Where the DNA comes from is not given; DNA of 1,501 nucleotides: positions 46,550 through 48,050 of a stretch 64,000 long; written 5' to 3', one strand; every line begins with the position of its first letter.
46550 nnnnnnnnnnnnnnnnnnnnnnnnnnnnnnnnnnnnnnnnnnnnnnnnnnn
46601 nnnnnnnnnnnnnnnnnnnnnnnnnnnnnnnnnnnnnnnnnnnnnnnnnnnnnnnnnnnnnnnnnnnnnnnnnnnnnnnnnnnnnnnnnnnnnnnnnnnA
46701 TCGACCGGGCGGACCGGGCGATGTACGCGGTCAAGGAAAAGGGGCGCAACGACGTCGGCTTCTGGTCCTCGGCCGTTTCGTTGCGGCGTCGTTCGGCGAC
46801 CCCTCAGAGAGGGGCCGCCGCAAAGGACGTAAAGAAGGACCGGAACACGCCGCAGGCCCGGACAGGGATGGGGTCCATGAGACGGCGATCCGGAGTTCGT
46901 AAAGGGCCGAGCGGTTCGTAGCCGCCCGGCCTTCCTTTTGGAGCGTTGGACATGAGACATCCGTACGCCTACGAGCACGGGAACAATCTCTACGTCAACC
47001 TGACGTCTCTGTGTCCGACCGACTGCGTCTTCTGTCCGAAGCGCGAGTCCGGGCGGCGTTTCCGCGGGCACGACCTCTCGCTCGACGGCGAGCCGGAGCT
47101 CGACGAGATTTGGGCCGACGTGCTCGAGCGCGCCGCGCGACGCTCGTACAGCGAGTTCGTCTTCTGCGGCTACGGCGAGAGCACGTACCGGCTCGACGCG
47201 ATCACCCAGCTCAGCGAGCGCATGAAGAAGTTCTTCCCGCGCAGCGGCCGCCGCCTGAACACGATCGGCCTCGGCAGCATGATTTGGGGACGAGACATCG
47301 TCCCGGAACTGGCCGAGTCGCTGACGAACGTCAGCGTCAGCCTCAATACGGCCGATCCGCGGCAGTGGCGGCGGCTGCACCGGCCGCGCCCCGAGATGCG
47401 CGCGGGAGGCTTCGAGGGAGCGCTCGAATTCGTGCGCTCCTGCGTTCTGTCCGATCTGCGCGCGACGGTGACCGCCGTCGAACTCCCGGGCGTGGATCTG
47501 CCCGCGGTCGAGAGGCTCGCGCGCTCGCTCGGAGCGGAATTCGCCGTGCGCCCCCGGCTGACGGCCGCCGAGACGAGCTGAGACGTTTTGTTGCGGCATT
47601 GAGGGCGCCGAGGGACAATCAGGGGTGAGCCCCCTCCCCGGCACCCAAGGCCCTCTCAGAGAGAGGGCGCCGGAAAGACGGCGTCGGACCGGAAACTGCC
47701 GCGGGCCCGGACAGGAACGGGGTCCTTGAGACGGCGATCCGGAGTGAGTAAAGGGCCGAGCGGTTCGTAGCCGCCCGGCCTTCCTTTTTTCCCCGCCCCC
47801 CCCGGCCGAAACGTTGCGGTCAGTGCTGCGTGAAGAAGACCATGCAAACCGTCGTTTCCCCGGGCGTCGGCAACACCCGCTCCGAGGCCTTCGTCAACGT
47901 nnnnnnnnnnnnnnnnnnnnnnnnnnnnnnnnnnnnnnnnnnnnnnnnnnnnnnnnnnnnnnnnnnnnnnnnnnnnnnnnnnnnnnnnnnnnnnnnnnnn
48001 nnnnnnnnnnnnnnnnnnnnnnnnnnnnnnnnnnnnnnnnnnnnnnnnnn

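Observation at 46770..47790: Three paralogous structured 5' leaders (promoter, conserved GC-rich fold, intrinsic terminator): candidate new riboswitch or attenuator family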

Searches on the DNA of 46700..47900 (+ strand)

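Call 8: search_rna_families(source=window, start=46700, end=47900, threshold=evalue, max_evalue=10, show_alignments=3)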
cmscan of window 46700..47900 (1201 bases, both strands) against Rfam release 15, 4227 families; matches with E-value up to 10: 3.
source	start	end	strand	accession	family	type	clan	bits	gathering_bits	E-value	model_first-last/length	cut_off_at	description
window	46788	46848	-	RF02791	CcsR1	Gene; sRNA;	-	13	65.3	4.8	1-83/83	no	Conserved CCUCCUCCC motif stress-induced RNA 1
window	46856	46934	-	RF01876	MIAT_exon5_2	Gene; lncRNA;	-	12.7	75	5.5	1-83/83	no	Myocardial infarction associated transcript exon 5 conserved region 2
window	47555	47680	-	RF02042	HOTTIP_3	Gene; lncRNA;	-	11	50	0.48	200-353/353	no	HOXA transcript at the distal tip, conserved region 3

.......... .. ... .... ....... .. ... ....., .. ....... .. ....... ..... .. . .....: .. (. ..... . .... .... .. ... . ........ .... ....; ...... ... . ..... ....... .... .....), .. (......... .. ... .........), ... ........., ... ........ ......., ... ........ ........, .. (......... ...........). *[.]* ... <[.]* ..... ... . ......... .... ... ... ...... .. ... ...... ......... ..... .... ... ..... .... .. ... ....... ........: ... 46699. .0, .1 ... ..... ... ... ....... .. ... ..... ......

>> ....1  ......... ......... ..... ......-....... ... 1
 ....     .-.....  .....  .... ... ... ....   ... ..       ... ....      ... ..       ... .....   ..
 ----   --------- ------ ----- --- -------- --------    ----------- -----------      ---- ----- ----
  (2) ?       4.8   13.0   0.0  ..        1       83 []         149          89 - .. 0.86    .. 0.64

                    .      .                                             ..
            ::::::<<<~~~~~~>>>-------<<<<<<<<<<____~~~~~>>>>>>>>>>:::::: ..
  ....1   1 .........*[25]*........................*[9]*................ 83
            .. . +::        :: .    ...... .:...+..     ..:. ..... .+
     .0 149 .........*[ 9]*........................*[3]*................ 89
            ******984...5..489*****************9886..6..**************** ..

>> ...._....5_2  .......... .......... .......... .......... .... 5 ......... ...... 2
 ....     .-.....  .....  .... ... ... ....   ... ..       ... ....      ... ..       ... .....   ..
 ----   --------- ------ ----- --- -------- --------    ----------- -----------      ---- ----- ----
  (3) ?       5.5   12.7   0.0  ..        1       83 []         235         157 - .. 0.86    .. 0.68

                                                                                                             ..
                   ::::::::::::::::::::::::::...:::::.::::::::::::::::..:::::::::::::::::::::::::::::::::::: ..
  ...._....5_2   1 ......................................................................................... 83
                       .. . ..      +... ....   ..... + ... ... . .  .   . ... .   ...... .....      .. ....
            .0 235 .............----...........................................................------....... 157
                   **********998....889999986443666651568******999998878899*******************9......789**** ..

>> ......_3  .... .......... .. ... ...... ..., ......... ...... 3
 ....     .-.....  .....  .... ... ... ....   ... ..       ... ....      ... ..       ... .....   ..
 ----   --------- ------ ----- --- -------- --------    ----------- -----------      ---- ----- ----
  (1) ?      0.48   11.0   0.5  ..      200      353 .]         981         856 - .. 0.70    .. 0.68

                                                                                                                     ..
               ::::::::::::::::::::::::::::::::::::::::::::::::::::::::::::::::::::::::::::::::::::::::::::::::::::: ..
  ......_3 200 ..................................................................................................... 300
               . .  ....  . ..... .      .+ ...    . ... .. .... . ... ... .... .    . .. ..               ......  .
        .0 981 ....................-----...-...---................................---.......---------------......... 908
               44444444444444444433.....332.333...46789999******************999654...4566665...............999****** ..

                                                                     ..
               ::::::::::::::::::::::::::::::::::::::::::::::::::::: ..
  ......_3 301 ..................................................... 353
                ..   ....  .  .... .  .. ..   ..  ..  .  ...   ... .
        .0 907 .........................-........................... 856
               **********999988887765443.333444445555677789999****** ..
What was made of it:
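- Closest known: Multi-copy 'cuckoo'/CcsR-type small RNAs of alpha-proteobacteria. Different: The only Rfam hit to CcsR1 is noise, on the opposite strand (13 bits against a gathering score of 65, call 8).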

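Call 25: build_rna_model(alignment_id=A2, structure=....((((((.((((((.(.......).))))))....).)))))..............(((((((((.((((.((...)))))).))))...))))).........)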
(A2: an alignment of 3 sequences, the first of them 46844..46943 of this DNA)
Model R1 built from alignment A2 (3 sequences, 107 columns); structure: as given.
model positions 100; base pairs 28; branch points 1; effective number of sequences 0.85; information 0.59 bits per position. Calibrated on 0.2 Mb of random sequence (short: E-values are rough).
structure used (alignment columns):
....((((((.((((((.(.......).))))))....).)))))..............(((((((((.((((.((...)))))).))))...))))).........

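Call 26: search_with_rna_model(model_id=R1, sources=[window, L006, L007, L008, L009], max_evalue=10, show_alignments=6)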
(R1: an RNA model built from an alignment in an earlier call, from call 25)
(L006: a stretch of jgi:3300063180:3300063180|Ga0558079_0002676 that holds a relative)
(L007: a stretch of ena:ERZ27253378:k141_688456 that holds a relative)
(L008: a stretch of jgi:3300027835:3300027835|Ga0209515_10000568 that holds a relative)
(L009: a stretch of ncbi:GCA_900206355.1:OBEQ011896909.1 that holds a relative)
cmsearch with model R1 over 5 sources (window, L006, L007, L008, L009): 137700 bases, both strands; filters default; matches with E-value up to 10: 28.
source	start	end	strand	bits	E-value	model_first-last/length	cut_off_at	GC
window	47693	47792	+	118.8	4.9e-23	1-100/100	no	0.65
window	46844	46943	+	112.1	1.2e-21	1-100/100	no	0.66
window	55344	55446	+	99.9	4.6e-19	1-100/100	no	0.74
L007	10709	10809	+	89.2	8.4e-17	1-100/100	no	0.64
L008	10709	10809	+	89.2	8.4e-17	1-100/100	no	0.64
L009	3331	3431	+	89.2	8.4e-17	1-100/100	no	0.64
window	31835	31933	-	22.9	0.0079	1-100/100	no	0.63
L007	10758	10858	-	17.4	0.11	1-100/100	no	0.59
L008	10758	10858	-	17.4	0.11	1-100/100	no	0.59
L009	3380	3480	-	17.4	0.11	1-100/100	no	0.59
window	55874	55963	-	16.1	0.22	1-100/100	no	0.73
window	32500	32589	-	14.5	0.46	1-100/100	no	0.71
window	12529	12628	-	13.2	0.89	1-100/100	no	0.68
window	55398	55483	-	12.9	1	1-100/100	no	0.7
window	31791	31881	+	12.7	1.1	1-100/100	no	0.64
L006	16134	16199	-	12.6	1.2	1-100/100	no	0.68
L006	3180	3266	-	11.2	2.3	1-100/100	no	0.62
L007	16573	16605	+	10.8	2.9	62-91/100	no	0.85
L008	16573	16605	+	10.8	2.9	62-91/100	no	0.85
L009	9195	9227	+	10.8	2.9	62-91/100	no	0.85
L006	14770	14861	-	9.7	4.8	1-100/100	no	0.73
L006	13256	13335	-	8.8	7.3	1-100/100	no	0.75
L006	269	357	+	8.7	8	1-100/100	no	0.7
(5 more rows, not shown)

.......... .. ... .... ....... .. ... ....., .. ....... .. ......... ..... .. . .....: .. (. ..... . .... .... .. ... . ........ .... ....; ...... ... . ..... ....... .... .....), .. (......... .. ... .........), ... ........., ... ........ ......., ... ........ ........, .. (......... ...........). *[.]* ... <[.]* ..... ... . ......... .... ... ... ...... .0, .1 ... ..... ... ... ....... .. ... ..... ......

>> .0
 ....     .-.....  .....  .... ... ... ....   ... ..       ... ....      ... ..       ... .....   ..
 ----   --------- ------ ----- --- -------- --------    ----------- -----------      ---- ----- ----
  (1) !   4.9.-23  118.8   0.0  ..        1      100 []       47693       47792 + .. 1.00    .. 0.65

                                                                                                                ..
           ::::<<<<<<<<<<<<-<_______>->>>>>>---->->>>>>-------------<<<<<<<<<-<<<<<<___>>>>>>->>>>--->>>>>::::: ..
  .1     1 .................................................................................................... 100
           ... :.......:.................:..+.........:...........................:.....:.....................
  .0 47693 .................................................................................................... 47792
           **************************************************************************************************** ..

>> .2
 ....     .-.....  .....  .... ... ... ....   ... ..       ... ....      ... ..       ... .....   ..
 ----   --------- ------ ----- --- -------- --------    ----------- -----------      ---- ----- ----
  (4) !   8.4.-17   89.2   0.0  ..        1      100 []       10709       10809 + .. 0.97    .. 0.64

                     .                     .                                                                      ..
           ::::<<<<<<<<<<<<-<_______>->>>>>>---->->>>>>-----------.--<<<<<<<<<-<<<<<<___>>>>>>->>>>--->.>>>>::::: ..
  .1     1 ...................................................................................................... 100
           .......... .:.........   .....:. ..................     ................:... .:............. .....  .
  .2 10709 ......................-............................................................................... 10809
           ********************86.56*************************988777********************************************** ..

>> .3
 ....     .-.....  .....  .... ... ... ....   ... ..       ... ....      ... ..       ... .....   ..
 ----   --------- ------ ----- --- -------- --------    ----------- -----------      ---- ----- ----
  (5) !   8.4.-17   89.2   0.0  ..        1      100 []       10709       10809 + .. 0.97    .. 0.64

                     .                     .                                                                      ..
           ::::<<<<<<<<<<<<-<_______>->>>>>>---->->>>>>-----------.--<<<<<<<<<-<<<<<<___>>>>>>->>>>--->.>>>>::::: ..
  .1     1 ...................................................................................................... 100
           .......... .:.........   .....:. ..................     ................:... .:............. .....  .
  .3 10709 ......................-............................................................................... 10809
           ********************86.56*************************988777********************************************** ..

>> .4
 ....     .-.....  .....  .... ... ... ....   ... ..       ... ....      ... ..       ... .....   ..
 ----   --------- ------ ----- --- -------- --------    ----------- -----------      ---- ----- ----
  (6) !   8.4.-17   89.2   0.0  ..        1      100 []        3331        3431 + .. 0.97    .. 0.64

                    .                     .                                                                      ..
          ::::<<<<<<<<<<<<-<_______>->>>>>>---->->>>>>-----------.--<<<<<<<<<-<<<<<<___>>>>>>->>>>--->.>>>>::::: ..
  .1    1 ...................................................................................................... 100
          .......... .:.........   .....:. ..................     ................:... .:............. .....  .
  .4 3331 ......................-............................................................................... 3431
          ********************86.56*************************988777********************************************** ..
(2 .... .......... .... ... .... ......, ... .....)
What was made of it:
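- Checked: A covariance model built from them re-finds them at 100-119 bits and nothing else comparable in the 64 kb (call 26).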

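Call 31: search_with_rna_model(model_id=R1, sources=[L010, L011, L012, L013, L014, L015], max_evalue=1, show_alignments=8)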
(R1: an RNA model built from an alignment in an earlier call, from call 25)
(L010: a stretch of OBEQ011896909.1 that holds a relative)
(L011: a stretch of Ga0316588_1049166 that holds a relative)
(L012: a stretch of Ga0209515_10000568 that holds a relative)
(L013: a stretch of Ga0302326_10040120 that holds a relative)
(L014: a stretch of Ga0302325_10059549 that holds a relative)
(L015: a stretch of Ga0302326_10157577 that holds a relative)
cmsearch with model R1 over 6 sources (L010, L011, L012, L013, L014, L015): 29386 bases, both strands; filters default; matches with E-value up to 1: 4.
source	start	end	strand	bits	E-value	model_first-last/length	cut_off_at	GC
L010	3331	3431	+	89.2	1.8e-17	1-100/100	no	0.64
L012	884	984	-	89.2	1.8e-17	1-100/100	no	0.64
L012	835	935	+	17.4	0.025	1-100/100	no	0.59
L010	3380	3480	-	17.4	0.025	1-100/100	no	0.59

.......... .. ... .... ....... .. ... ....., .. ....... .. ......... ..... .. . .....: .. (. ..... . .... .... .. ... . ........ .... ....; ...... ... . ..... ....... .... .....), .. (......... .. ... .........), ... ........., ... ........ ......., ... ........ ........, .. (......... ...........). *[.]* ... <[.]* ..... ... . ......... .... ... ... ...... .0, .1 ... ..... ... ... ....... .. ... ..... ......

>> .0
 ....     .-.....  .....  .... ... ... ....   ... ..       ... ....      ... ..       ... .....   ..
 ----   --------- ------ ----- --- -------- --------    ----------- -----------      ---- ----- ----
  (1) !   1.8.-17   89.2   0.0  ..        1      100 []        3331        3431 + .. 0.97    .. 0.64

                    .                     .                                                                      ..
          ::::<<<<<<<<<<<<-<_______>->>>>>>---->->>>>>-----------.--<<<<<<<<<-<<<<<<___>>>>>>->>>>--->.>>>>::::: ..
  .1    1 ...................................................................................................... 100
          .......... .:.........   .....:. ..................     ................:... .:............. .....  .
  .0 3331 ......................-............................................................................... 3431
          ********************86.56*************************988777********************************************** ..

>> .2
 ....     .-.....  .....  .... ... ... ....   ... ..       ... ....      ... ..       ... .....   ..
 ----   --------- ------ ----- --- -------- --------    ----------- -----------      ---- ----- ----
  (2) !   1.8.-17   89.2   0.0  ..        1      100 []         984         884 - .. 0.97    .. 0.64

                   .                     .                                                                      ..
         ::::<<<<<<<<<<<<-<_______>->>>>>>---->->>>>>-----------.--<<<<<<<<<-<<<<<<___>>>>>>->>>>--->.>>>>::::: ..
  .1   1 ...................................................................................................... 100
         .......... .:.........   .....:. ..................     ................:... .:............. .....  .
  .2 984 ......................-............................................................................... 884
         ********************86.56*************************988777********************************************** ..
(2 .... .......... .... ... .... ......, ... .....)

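Call 36: search_with_rna_model(model_id=R1, sources=[L016, L017, L018], max_evalue=1, show_alignments=5)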
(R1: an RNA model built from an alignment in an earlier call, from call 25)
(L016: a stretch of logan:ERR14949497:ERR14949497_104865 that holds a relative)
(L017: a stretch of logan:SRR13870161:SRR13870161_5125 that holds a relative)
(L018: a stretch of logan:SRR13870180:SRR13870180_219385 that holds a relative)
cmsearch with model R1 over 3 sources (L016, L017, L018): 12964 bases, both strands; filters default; matches with E-value up to 1: 11.
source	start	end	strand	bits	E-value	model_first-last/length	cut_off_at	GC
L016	3893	3979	+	59.6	1.4e-11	1-90/100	3'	0.7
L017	5517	5589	+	27.1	9.7e-05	1-100/100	no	0.63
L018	1977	2049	+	27.1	9.7e-05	1-100/100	no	0.63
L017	5536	5601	-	12.6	0.11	1-100/100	no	0.56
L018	1996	2061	-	12.6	0.11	1-100/100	no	0.56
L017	2395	2475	-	12.3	0.13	1-100/100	no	0.78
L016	188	263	+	12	0.15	1-100/100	no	0.78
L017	1278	1341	+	10.4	0.32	1-100/100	no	0.73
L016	210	329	-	9.8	0.43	1-100/100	no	0.73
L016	3943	3979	-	9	0.63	60-100/100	5'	0.7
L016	2848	2929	+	9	0.65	1-100/100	no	0.61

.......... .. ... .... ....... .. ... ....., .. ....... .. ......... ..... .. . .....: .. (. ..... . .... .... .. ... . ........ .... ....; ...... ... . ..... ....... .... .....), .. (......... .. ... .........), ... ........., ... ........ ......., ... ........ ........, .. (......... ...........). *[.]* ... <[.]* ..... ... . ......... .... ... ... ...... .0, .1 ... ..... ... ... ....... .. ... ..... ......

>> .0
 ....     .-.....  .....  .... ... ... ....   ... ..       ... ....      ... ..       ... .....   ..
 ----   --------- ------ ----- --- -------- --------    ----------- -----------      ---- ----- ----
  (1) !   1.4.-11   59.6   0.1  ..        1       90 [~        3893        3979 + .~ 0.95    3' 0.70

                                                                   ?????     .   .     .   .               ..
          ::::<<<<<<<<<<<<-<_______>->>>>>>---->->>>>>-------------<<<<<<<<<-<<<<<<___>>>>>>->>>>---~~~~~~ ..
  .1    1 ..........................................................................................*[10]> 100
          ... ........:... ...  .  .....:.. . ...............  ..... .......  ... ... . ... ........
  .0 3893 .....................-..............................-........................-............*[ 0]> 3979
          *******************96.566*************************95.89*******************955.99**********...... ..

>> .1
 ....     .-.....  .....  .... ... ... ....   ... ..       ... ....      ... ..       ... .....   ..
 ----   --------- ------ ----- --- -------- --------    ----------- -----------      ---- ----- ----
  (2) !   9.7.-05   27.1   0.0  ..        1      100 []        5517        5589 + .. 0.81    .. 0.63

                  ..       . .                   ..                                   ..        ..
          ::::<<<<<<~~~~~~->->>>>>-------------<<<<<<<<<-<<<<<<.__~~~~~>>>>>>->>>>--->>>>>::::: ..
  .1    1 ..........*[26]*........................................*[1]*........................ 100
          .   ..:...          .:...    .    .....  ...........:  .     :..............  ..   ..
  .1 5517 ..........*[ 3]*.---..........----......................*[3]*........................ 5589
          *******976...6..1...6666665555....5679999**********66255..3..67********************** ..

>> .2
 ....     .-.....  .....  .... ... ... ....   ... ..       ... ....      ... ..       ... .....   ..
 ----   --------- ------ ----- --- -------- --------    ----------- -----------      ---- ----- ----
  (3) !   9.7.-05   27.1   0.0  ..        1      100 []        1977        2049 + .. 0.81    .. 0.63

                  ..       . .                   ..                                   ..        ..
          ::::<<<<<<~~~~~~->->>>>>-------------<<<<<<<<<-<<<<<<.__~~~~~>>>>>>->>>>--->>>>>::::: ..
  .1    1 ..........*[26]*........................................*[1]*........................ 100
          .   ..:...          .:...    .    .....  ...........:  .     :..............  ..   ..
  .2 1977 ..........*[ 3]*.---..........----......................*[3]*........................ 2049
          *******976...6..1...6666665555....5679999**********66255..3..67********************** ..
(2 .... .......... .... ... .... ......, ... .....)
